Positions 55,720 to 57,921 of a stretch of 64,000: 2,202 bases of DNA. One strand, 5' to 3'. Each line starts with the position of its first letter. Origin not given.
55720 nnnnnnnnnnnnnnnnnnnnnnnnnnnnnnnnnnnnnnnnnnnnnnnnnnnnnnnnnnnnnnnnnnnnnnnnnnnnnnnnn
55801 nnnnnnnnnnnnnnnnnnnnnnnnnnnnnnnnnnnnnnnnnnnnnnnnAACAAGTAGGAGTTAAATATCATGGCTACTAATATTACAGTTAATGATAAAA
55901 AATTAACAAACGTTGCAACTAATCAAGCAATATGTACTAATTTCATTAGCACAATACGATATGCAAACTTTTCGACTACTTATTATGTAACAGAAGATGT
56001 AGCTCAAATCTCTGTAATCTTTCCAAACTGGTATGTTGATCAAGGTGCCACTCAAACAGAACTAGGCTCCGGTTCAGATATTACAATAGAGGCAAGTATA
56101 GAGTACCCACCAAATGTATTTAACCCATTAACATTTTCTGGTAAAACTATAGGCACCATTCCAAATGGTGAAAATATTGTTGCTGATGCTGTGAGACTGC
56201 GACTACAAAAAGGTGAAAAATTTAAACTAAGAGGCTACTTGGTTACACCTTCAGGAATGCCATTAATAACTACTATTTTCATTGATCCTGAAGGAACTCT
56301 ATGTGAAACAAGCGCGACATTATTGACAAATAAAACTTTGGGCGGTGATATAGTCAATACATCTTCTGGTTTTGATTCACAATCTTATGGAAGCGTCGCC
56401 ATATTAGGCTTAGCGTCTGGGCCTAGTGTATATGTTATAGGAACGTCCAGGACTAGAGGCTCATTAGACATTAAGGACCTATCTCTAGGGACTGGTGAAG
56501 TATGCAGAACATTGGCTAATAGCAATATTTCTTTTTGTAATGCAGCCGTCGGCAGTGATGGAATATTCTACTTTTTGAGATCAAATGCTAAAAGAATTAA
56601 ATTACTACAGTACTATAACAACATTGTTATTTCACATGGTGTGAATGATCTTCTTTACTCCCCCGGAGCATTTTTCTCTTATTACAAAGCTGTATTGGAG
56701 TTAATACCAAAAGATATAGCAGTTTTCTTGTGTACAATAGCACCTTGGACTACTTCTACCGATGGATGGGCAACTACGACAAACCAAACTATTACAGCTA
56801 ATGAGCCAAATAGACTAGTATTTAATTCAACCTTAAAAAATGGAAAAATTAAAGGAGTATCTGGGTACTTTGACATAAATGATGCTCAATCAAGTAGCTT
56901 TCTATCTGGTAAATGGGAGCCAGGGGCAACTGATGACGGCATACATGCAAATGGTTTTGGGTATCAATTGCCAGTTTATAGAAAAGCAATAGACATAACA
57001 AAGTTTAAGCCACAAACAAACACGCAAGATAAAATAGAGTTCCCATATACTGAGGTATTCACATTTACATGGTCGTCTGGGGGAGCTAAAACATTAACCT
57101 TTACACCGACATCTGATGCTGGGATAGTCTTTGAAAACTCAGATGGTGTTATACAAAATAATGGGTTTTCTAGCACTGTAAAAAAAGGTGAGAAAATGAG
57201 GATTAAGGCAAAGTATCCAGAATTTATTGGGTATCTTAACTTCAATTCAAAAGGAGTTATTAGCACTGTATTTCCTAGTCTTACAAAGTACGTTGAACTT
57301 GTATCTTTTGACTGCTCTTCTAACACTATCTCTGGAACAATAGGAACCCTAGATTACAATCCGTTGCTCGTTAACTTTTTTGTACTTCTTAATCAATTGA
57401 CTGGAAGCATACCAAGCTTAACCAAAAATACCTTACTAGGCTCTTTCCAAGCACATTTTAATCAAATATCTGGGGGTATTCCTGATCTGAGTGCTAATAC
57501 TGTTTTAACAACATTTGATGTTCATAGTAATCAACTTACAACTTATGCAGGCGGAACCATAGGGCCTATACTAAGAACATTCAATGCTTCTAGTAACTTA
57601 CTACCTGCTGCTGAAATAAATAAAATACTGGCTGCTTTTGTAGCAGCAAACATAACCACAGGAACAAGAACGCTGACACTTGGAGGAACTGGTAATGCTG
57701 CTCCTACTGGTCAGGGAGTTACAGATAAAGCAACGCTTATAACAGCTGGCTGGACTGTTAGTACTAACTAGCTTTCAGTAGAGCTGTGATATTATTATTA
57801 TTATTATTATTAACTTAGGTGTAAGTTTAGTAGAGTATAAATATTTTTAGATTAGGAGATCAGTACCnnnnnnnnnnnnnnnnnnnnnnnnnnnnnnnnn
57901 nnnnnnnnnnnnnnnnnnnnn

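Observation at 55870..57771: Tail fibre combining SGNH esterase blocks with plant-type LRR-like repeats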

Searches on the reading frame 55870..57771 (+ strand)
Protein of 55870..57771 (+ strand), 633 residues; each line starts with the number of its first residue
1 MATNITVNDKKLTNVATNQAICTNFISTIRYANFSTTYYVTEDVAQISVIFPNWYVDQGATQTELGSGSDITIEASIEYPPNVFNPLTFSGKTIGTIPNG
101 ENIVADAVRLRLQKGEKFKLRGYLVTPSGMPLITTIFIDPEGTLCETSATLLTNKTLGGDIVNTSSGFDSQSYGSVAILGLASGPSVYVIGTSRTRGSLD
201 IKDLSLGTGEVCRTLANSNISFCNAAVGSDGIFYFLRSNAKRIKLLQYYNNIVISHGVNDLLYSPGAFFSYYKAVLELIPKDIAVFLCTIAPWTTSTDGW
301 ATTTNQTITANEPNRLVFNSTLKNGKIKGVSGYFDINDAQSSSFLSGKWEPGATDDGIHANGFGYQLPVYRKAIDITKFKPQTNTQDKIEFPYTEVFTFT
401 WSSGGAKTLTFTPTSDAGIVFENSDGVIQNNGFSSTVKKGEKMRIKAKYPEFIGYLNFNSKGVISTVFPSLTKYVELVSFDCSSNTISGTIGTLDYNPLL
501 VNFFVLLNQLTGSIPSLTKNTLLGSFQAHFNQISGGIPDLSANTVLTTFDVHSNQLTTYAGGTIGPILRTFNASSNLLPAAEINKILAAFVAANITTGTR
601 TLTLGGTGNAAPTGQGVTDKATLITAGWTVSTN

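Call 3: search_protein_families(library=pfam, proteins=[window:55870-57771:+], max_evalue=1)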
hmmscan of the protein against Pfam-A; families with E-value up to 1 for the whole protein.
window:55870-57771:+ (633 aa): 3 families
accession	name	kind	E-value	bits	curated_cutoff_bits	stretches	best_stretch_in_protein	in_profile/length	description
PF13472.12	Lipase_GDSL_2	-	0.00075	20.5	32.9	1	212-367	24-178/178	GDSL-like Lipase/Acylhydrolase family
PF12799.13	LRR_4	-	0.048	14.4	27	0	529-558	9-38/44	Leucine Rich repeats (2 copies)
PF24693.1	DUF7660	-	0.12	12.9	27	1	281-323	26-67/73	Family of unknown function (DUF7660)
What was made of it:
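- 56425..57009 (+): SGNH esterase domain, residues ~186-380. Pfam Lipase_GDSL_2 E 7.5e-4, below its curated cut-off (call 3).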

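Call 4: search_protein_families(library=phrogs, proteins=[window:55870-57771:+], max_evalue=0.01)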
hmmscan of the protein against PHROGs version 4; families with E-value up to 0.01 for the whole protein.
window:55870-57771:+ (633 aa): 2 families
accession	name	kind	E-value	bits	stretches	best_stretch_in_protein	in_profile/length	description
phrog_8480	-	other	3.7e-39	136.2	1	30-432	62-493/528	lysophospholipase L1-like esterase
phrog_14008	-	unknown function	0.00011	22.6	1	222-367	86-224/234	-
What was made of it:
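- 55870..57771 (+): Complete ORF, 633 aa: CBM-like domain, SGNH esterase, small beta-sandwich, LRR and C-cap. PHROG 8480 E 3.7e-39 over residues 30-432 (call 4).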

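Call 5: search_dna_similar(query=window:55870-57771:+, collection=phages, mode=protein, max_rows=40)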
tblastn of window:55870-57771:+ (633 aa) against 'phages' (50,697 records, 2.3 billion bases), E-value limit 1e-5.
Records with a match: 27; places in all: 27; records where one place covers at least 80% of the query: 0.
Best place of each record, by identity: <60% 27.
By first word of the organism name: Gordonia 18; Rhizobium 3; Mesorhizobium 2; Arthrobacter 2; Shewanella 1; Hujiaoplasma 1.
By host as written in the record: Gordonia terrae 3612 15; Mesorhizobium loti R7ANS 2; Arthrobacter globiformis NRRL B-2979 SEA 2; Gordonia Terrae CAG3 2; Rhizobium etli N6212 1; Rhizobium etli N741 1; Rhizobium etli sv. phaseoli N561 1; Shewanella baltica 1; and 2 more.
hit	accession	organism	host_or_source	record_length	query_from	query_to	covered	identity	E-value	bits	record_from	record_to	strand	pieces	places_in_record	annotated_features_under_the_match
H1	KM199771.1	Mesorhizobium phage vB_MloP_Lo5R7ANS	Mesorhizobium loti R7ANS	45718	12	365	56%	30.1%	2e-31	137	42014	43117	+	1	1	hypothetical protein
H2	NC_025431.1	Mesorhizobium phage vB_MloP_Lo5R7ANS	Mesorhizobium loti R7ANS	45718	12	365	56%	30.1%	2e-31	137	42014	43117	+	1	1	lysophospholipase L1-like esterase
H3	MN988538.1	Rhizobium phage RHph_Y25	Rhizobium etli N6212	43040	14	366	56%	29.8%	2e-26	121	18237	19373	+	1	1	SGNH hydrolase-type protein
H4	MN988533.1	Rhizobium phage RHph_N2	Rhizobium etli N741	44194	14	366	56%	29.5%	2e-26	121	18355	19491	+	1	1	SGNH hydrolase-type protein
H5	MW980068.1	Rhizobium phage RHEph18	Rhizobium etli sv. phaseoli N561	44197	14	366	56%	29.5%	2e-26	121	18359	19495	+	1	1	SGNH hydrolase-type protein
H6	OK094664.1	Shewanella phage vB_Sb_QDWS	Shewanella baltica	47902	36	367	52%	30.1%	1e-22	109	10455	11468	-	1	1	minor tail protein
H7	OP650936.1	Hujiaoplasma phage zrk29-1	Tenericutes bacterium zrk29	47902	36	367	52%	30.1%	1e-22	109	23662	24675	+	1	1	record has no annotation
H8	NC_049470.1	Arthrobacter phage TripleJ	Arthrobacter globiformis NRRL B-2979 SEA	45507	32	359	52%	29.6%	4e-7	59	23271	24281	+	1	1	31: lysophospholipase L1-like esterase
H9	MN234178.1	Arthrobacter phage TripleJ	Arthrobacter globiformis NRRL B-2979 SEA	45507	32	359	52%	29.6%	4e-7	59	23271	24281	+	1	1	31: minor tail protein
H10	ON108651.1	Gordonia phage Wrigley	Gordonia terrae 3612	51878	6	361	56%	24.3%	5e-9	66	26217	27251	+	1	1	32: minor tail protein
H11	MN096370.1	Gordonia phage Squiddly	Gordonia terrae 3612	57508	6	361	56%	23.7%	1e-7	61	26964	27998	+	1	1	35: minor tail protein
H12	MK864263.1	Gordonia phage Melba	Gordonia terrae 3612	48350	71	361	46%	27.5%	1e-6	58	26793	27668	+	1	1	32: minor tail protein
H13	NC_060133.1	Gordonia phage Rabbitrun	Gordonia Terrae CAG3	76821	71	361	46%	26.6%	8e-10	68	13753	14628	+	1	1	24: lysophospholipase L1-like esterase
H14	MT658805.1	Gordonia phage Rabbitrun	Gordonia Terrae CAG3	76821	71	361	46%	26.6%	8e-10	68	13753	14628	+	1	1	24: minor tail protein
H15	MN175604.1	Gordonia phage PhorbesPhlower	Gordonia terrae 3612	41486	71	361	46%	26.5%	3e-7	60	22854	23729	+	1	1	27: minor tail protein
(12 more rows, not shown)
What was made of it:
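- The name of PHROG 8480 (call 4) and the RefSeq annotations of homologues (call 5).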

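Call 8: find_homologous_proteins(query=window:55870-57771:+)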
Query window:55870-57771:+ (633 aa): 23 proteins with E <= 0.001 among 8000 candidates.
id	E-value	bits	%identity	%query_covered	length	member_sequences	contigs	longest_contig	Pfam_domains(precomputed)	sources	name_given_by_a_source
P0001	0.0e+0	1404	100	100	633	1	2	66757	-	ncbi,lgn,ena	-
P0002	5.3e-124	433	41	98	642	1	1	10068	-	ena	-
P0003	3.7e-39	153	34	54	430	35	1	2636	-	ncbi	-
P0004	7.4e-39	152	29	61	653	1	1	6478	PF13472.13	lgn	-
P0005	4.1e-37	147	34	55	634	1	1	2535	PF13385.14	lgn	-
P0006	2.6e-32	131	30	60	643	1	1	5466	-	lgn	-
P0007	1.3e-28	118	30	52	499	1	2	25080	-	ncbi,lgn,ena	-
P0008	3.7e-27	114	30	52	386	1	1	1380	-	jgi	-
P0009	3.3e-26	111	29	56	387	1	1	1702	PF13472.13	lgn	-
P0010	2.9e-24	104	29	58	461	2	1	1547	-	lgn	-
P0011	1.7e-23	102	29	55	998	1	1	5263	-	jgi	jgi:hypothetical protein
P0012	1.1e-22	99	30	49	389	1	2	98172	PF13472.13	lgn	-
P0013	3.2e-21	94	30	50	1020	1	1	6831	-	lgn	-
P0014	1.1e-19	89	29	55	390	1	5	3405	-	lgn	-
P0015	2.1e-19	88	28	45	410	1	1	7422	-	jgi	jgi:hypothetical protein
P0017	8.8e-17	79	30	52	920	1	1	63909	PF13472.13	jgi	jgi:hypothetical protein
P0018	3.4e-15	74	27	54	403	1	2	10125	-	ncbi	-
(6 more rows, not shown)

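Call 10: find_encoding_contigs(protein=P0002, flank=10000, max_places=4)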
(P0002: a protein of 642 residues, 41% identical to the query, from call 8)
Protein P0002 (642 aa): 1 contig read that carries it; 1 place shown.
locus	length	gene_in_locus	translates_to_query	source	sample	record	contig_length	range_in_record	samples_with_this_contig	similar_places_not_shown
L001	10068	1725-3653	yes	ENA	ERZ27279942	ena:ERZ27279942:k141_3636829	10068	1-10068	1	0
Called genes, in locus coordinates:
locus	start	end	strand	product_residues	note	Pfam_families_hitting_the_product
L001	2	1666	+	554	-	?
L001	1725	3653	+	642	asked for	-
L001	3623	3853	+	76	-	-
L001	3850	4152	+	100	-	-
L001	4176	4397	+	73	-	-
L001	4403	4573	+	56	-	-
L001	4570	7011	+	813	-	-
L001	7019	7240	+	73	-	-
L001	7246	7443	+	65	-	-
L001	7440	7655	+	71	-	-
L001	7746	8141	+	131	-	PF00166:Cpn10 (weak)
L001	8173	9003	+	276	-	-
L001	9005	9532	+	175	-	-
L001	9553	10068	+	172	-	?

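Call 11: find_encoding_contigs(protein=P0001, flank=10000, max_places=4)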
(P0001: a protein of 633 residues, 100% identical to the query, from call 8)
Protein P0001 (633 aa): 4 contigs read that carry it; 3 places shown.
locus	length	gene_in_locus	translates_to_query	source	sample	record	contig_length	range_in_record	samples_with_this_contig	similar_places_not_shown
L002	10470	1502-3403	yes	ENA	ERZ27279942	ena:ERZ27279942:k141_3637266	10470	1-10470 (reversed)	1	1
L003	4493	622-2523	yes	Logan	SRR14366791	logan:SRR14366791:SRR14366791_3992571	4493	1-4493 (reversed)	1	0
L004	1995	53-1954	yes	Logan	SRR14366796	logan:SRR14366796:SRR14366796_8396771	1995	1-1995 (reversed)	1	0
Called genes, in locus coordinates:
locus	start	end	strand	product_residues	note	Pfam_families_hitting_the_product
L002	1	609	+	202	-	?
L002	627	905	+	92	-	-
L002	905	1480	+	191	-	PF05838:Glyco_hydro_108, PF09374:PG_binding_3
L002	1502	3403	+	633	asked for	-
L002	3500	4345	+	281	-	-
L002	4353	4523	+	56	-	-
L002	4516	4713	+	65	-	-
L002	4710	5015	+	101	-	-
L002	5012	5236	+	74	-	-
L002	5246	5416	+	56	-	-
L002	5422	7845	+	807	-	-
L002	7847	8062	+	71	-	-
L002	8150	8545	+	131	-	PF00166:Cpn10 (weak)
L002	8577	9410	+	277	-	-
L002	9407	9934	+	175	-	-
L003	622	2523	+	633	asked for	-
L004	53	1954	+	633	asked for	-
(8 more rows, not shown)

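Call 31: predict_structure(alignment_id=A2)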
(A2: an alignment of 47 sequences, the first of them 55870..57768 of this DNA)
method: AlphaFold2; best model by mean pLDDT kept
length: 633 residues; sequences in the alignment: 47
mean_pLDDT: 74.1   pTM: 0.53
mean pLDDT of the five models: 74.1, 73.6, 73.1, 72.7, 69.2
residues with pLDDT >= 90: 267; 70-90: 130; 50-70: 96; < 50: 140
segments of 3 or more residues with pLDDT < 50: 1-7, 192-202, 205-207, 214-229, 290-390
pLDDT, mean of each block of 10 residues (from residue 1): 48 86 92 93 93 89 90 98 97 97 97 92 97 69 87 97 75 90 75 43 48 47 44 63 79 61 60 70 62 34 27 27 27 30 30 30 31 37 36 77 70 64 69 68 81 79 74 90 92 96 96 97 98 98 98 98 94 98 98 87 96 97 96 93
secondary structure, 60 per line:
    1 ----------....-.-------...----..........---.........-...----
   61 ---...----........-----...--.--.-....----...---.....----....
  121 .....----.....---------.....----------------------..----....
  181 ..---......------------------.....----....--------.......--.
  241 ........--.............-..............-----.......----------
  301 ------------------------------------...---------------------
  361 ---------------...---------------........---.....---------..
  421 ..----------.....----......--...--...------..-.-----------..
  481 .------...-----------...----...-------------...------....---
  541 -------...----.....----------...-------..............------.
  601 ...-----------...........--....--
elements in order: E11-14 E24-26 E31-40 E44-52 E54-56 E64-66 E71-78 E84-86 E94-97 E102-104 E108-112 E117-125 E130-134 E144-148 E177-182 E186-191 H210-214 E219-222 H231-237 H240-248 E251-257 H258-263 H265-278 E284-290 E394-401 E405-409 E419-422 E433-437 E442-447 E455-457 E479-481 E488-490 E502-504 E509-511 E525-527 E534-537 E548-550 E555-559 E570-572 H580-593 E600-603 H615-625 E628-631
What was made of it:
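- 57049..57264 (+): Small beta-sandwich preceding the LRR, residues ~394-465. Beta strands with pLDDT 64-81 (call 31).
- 57595..57768 (+): Helical C-cap ending ................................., residues 576-633. Helices 580-593 and 615-625 at pLDDT >90 (call 31).
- Tried and rejected: It misaligned the esterase homologues and gave pLDDT about 30 for residues 290-390 (call 31).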

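Call 39: fold_search(model_id=the predicted structure, library=pdb)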
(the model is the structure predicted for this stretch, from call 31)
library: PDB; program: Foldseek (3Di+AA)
matches with E <= 10: 983; with E <= 0.001: 36
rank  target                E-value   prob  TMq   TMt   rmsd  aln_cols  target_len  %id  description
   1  9kr0                  2.8e-08  1.00  0.30  0.45   7.4       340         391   16  Structural Basis for the Polymer-Protein Binding Mechanism of Polyvinyl Alcohol Esterase (released 2025-10-08)
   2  9kqz                  4.8e-08  1.00  0.31  0.47   6.4       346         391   15  Structural Basis for the Polymer-Protein Binding Mechanism of Polyvinyl Alcohol Esterase (released 2025-10-08)
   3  9kr1                  1.7e-07  1.00  0.31  0.47   6.3       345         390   16  Structural Basis for the Polymer-Protein Binding Mechanism of Polyvinyl Alcohol Esterase (released 2025-10-08)
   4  7toj                  2.9e-07  1.00  0.28  0.45   7.2       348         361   15  Crystal structure of carbohydrate esterase CspAcXE, apoenzyme (released 2022-04-13)
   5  7toh_A                4.6e-07  1.00  0.27  0.42   8.0       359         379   16  Crystal structure of carbohydrate esterase PbeAcXE, in complex with MeGlcpA-Xylp (released 2022-04-13)
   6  7tog                  1.0e-06  1.00  0.28  0.45   7.1       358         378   16  Crystal structure of carbohydrate esterase PbeAcXE, apoenzyme (released 2022-04-13)
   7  6fg7_B                3.0e-05  1.00  0.16  0.50   1.6       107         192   34  Crystal structure of the BIR2 ectodomain from Arabidopsis thaliana. (released 2018-01-24)
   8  9vbd_A                5.3e-05  1.00  0.18  0.22   7.9       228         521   17  Cryo-EM structure of CARD1 ectodomain (released 2026-04-08)
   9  9vbv_A                5.8e-05  1.00  0.19  0.23   7.8       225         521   17  Cryo-EM structure of a CARD1 ectodomain H197A/H199A/H222A mutant (released 2026-04-08)
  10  6obn_C                8.3e-05  1.00  0.14  0.24   9.4       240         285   17  The crystal structure of coexpressed SDS22:PP1 complex (released 2019-09-18)
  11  6fg7_A                9.7e-05  1.00  0.15  0.48   1.7       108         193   33  Crystal structure of the BIR2 ectodomain from Arabidopsis thaliana. (released 2018-01-24)
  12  8u5g_B                1.1e-04  1.00  0.15  0.28   8.7       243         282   16  Crystal structure of the co-expressed SDS22:PP1:I3 complex (released 2023-12-06)
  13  6obp_C                1.2e-04  1.00  0.19  0.37   5.7       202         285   18  Reconstituted PP1 holoenzyme (released 2019-09-18)
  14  5hz0_B                1.4e-04  1.00  0.22  0.22   4.2       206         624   21  Plant peptide hormone receptor RGFR1 in complex with RGF2 (released 2017-04-05)
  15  9s8z_A                1.6e-04  1.00  0.20  0.17   4.8       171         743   24  Crystal structure of the BRI1 ectodomain from Arabidopsis thaliana in complex with 28-homobrassinolide. (released 2025-09-10)
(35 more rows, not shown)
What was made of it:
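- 57265..57594 (+): Plant-type LRR solenoid, residues ~466-575: one degenerate and four clear 23-residue repeats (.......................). Foldseek BIR2 rmsd 1.6 A over 107 columns at 34% identity (call 39).
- Closest known: Plant-specific. Same: BIR2 superposes at 1.6 A over 107 columns with 34% identity (call 39).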
